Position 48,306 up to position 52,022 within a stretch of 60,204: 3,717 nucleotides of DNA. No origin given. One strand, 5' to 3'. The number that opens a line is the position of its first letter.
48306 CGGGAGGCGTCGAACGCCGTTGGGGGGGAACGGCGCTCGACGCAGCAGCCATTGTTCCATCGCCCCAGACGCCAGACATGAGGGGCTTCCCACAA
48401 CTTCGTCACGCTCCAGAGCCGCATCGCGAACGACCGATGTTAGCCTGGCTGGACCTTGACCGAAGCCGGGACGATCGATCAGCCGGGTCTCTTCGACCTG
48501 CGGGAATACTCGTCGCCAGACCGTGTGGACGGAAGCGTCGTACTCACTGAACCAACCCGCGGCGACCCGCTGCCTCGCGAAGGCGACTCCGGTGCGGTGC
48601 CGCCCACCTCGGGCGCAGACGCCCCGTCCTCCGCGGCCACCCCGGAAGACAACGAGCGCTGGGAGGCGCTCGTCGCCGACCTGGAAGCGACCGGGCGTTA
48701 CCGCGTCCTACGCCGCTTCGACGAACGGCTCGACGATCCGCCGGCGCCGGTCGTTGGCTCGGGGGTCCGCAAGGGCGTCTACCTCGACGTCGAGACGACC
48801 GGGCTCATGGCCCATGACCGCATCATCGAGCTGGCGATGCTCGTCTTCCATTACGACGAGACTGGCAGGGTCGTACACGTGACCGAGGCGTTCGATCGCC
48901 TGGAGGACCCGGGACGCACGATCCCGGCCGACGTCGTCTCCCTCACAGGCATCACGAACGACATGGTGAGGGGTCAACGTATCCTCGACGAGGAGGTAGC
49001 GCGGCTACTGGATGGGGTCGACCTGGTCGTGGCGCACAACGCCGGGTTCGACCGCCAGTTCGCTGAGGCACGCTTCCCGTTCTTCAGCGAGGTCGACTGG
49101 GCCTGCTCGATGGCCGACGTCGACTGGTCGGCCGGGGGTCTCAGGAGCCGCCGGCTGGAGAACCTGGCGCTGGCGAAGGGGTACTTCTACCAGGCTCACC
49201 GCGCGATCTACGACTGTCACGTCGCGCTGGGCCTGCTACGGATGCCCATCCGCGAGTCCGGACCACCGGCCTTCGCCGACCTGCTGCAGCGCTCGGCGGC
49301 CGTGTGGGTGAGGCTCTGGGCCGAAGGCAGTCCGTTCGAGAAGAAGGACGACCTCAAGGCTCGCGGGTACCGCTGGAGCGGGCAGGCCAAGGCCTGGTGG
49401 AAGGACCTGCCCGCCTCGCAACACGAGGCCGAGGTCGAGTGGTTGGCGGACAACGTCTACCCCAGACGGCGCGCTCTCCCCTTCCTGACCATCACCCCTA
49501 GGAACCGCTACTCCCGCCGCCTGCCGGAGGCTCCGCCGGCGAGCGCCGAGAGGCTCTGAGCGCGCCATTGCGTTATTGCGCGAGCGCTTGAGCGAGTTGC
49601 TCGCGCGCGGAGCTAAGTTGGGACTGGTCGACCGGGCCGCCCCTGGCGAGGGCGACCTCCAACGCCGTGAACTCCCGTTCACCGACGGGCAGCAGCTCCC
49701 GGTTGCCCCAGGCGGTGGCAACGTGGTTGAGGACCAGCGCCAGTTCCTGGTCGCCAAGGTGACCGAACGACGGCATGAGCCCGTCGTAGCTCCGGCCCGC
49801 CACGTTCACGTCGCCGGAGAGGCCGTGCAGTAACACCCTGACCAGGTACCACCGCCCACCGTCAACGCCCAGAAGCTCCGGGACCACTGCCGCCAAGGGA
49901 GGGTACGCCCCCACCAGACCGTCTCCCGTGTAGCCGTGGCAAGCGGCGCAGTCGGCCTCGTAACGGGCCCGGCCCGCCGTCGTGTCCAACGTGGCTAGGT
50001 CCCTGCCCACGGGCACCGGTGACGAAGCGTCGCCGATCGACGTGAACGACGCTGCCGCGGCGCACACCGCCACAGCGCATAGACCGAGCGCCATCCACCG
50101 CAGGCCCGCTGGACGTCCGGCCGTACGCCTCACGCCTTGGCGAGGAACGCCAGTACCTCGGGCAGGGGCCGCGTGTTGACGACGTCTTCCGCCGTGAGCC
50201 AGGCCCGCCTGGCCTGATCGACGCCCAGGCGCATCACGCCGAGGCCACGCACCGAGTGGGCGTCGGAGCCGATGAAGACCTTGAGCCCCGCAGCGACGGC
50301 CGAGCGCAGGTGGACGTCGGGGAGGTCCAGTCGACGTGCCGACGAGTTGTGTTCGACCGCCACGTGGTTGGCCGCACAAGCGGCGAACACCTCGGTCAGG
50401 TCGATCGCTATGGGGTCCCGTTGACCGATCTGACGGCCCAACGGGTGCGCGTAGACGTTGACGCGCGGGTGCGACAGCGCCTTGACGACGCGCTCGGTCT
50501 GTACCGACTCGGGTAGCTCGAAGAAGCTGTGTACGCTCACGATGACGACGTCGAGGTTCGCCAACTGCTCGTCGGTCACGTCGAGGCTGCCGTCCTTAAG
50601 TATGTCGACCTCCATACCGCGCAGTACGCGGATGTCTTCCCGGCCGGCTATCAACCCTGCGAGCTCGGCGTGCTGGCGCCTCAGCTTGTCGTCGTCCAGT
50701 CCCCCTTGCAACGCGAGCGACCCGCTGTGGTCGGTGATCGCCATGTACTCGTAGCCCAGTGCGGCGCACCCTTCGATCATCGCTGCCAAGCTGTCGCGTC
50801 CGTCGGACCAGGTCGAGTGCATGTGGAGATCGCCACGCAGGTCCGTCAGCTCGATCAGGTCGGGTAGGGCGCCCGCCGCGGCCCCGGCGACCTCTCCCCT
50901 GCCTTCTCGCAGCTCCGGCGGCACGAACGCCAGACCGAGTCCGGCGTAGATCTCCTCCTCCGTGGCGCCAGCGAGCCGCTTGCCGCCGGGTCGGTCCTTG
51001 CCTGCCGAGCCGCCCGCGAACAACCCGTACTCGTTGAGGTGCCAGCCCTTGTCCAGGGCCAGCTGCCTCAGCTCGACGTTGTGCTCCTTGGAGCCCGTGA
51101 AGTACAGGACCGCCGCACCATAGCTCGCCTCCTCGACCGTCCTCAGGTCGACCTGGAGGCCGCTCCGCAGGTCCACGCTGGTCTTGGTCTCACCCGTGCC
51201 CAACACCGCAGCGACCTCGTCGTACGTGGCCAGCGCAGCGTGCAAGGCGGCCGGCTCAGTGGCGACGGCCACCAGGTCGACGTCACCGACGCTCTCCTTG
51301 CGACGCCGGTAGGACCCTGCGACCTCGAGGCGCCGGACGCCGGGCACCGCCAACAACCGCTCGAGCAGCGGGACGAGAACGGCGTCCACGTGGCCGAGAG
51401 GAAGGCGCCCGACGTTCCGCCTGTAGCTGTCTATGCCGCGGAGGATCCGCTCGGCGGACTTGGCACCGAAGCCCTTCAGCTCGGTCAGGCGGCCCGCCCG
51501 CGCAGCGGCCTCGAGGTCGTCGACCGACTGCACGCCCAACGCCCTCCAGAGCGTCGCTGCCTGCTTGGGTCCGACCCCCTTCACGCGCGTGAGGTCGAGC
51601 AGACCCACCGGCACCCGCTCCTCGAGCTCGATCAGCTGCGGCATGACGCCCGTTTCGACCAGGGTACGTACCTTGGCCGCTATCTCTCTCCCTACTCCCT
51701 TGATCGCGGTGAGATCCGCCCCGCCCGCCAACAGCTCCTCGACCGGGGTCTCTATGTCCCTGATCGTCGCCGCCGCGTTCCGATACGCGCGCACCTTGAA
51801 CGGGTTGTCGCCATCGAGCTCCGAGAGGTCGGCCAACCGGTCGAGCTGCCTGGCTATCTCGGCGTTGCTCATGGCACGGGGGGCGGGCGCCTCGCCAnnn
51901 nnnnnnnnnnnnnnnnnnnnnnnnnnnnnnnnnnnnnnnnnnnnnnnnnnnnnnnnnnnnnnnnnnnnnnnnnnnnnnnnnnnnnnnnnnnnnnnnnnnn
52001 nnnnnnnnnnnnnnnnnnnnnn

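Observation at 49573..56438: Replication initiator gene heads a tightly packed SRAP - small ORF - LigA - PolX - cytochrome c string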

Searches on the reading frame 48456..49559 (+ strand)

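Call 3: search_protein_families(library=pfam, proteins=[window:48456-49559:+], max_evalue=0.01)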
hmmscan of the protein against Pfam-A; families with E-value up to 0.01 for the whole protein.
window:48456-49559:+ (367 aa): 1 family
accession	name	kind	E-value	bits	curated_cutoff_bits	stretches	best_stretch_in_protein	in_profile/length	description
PF00929.31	RNase_T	-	2.6e-18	67.5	24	1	108-260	1-163/164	Exonuclease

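Call 62: search_protein_families(library=ncbifam, proteins=[window:48456-49559:+], max_evalue=0.00001)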
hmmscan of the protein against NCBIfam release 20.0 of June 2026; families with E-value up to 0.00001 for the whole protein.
window:48456-49559:+ (367 aa): 17 families
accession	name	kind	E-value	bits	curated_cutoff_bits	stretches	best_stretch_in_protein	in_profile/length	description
NF006615.0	PRK09182.1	subfamily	3.9e-98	328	207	1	65-355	12-306/307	3'-5' exonuclease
NF005906.0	PRK07883.1-4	equivalog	1.8e-15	56.3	495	1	108-260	9-163/563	DEDD exonuclease domain-containing protein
TIGR01405.1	polC_Gram_pos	equivalog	2e-15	55.6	1043.45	1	108-261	192-347/1211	DNA polymerase III subunit alpha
NF001688.0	PRK00448.1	equivalog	6.1e-15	53.9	873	1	108-257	426-577/1445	PolC-type DNA polymerase III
NF005981.0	PRK08074.1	equivalog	8.5e-13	47.2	789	1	108-209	6-105/931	ATP-dependent DNA helicase DinG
NF005289.0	PRK06807.1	equivalog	1.3e-12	47.6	335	1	108-211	11-111/313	3'-5' exonuclease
NF005905.0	PRK07883.1-3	equivalog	2.1e-12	46.5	508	1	108-205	27-121/581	DEDD exonuclease domain-containing protein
NF005937.0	PRK07983.1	equivalog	1.2e-11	44.2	202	1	111-268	6-154/220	exodeoxyribonuclease X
NF005907.0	PRK07883.1-5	equivalog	1.6e-11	43.3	454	1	108-257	31-184/584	DEDD exonuclease domain-containing protein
NF004719.0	PRK06063.1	equivalog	4.4e-11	42.3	389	1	110-263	21-175/331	DEDDh family exonuclease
NF004964.0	PRK06310.1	equivalog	1.4e-10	41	236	1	108-201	10-101/250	DNA polymerase III subunit epsilon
NF005836.0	PRK07740.1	equivalog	2.3e-10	40.3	261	1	108-205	62-158/244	hypothetical protein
TIGR01406.1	dnaQ_proteo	equivalog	3.9e-09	36.5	222.7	1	108-207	3-101/231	DNA polymerase III subunit epsilon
NF004316.1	PRK05711.1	equivalog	6.5e-09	35.8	196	1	108-210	4-105/234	DNA polymerase III subunit epsilon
TIGR00573.1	dnaq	subfamily_domain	2.5e-08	33.7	71.5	1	109-253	11-158/217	exonuclease, DNA polymerase III, epsilon subunit family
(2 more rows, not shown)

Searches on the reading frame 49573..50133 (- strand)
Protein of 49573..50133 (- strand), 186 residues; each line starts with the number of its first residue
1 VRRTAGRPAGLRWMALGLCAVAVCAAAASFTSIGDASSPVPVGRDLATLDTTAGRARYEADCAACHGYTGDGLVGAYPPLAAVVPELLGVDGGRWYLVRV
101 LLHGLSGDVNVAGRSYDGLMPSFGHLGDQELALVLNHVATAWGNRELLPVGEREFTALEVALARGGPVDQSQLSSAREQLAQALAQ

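Call 62: search_protein_families(library=ncbifam, proteins=[window:49573-50133:-], max_evalue=0.00001)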
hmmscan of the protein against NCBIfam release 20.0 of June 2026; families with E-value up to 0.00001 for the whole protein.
window:49573-50133:- (186 aa): 0 families

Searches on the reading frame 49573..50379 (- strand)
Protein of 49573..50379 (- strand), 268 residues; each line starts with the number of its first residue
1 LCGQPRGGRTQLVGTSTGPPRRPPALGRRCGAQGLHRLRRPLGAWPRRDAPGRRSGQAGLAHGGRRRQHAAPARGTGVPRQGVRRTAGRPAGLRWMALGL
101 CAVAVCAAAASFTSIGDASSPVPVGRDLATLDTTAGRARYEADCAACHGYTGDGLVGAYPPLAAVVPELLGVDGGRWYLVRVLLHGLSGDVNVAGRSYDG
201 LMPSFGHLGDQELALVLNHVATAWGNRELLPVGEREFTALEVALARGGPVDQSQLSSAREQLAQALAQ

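Call 3: search_protein_families(library=pfam, proteins=[window:49573-50379:-], max_evalue=0.01)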
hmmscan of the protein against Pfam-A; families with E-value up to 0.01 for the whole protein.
window:49573-50379:- (268 aa): 2 families
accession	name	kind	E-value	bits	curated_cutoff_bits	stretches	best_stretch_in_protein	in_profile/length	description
PF13442.11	Cytochrome_CBB3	-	1e-07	32.6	27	1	133-218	3-66/68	Cytochrome C oxidase, cbb3-type, subunit III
PF00034.26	Cytochrom_C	-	1e-06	30.4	21.3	1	135-224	3-90/90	Cytochrome c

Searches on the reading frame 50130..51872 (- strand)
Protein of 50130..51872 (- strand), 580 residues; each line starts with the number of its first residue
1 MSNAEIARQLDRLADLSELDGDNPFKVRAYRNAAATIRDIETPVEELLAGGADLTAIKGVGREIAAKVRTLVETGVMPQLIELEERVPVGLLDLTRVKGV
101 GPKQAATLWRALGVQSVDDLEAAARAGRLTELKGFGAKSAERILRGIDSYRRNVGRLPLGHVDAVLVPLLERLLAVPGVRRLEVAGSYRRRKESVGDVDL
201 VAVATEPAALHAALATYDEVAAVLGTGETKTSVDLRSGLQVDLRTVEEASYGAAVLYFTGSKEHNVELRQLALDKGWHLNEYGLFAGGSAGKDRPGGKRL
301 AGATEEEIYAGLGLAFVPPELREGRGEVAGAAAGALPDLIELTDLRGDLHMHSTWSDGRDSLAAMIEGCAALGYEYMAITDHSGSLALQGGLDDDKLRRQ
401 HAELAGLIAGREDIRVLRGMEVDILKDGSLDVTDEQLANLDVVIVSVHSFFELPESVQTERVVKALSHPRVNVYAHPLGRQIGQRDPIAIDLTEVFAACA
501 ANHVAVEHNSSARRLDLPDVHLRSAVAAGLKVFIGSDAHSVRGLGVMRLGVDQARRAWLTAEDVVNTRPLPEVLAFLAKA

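Call 3: search_protein_families(library=pfam, proteins=[window:50130-51872:-], max_evalue=0.01)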
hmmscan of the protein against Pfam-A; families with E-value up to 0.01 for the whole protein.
window:50130-51872:- (580 aa): 9 families
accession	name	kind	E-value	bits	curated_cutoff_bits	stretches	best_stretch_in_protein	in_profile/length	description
PF14791.11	DNA_pol_B_thumb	-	3.8e-25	88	25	1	254-323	1-63/63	DNA polymerase beta thumb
PF14716.13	HHH_8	-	3.6e-23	82.2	30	1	1-76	1-72/73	Helix-hairpin-helix domain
PF14520.12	HHH_5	-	2.5e-15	57.1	27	1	92-145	2-53/57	Helix-hairpin-helix domain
PF02811.25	PHP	-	4.6e-09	37.2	26.4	1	348-452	1-97/164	PHP domain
PF10391.15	DNA_pol_lambd_f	-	5.2e-05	23.4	29.8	1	94-130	3-37/51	Fingers domain of DNA polymerase lambda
PF14792.12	DNA_pol_B_palm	-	0.00019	22.1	25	1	181-205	26-50/113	DNA polymerase beta palm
PF12826.13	HHH_2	-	0.00022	21.8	27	0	98-144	9-52/64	Helix-hairpin-helix motif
PF00633.29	HHH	-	0.00027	21.1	24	0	52-69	11-28/30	Helix-hairpin-helix motif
PF11798.14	IMS_HHH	-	0.0046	17.5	24.4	0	92-112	11-30/32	IMS family HHH motif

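Call 41: search_protein_families(library=ncbifam, proteins=[window:50130-51872:-], max_evalue=0.00001)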
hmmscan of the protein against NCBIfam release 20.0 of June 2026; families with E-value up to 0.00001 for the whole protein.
window:50130-51872:- (580 aa): 7 families
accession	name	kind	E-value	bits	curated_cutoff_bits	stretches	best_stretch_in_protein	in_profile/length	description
NF006375.0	PRK08609.1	equivalog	5.7e-149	497.3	426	1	3-579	4-569/571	DNA polymerase/3'-5' exonuclease PolX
NF005928.0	PRK07945.1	equivalog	6.4e-73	246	250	1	343-577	96-334/337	PHP domain-containing protein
NF006251.0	PRK08392.1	equivalog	8.4e-20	71.2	212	1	348-565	3-211/216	hypothetical protein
NF006702.0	PRK09248.1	domain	9.9e-19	67.8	264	1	347-578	5-233/246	PHP domain-containing protein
NF004981.0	PRK06361.1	equivalog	5.7e-08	32.4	117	1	348-477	3-125/217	histidinol phosphate phosphatase domain-containing protein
TIGR00084.2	ruvA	equivalog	3.3e-06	26.9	85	0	93-144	76-127/202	Holliday junction branch migration protein RuvA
NF038032.1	CehA_McbA_metalo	domain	3.8e-06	26.6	80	1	346-386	4-44/315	CehA/McbA family metallohydrolase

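Call 59: search_solved_structures(query=window:50130-51872:-, max_evalue=1e-20)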
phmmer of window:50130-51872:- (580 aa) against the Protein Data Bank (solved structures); distinct sequences matched with E-value up to 1e-20: 5.
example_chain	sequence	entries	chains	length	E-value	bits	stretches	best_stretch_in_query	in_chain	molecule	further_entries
3au2_A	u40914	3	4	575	3e-135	455.4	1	1-577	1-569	DNA polymerase beta family (X family)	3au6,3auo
3b0y_A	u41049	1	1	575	2.4e-134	452.4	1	1-577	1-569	DNA polymerase beta family (X family)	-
3b0x_A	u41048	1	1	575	2.6e-134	452.3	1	1-577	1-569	DNA polymerase beta family (X family)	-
2w9m_A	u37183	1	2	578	2.7e-76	260.8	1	6-579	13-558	POLYMERASE X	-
4p4m_A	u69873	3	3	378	2e-21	79.7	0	6-205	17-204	DNA polymerase beta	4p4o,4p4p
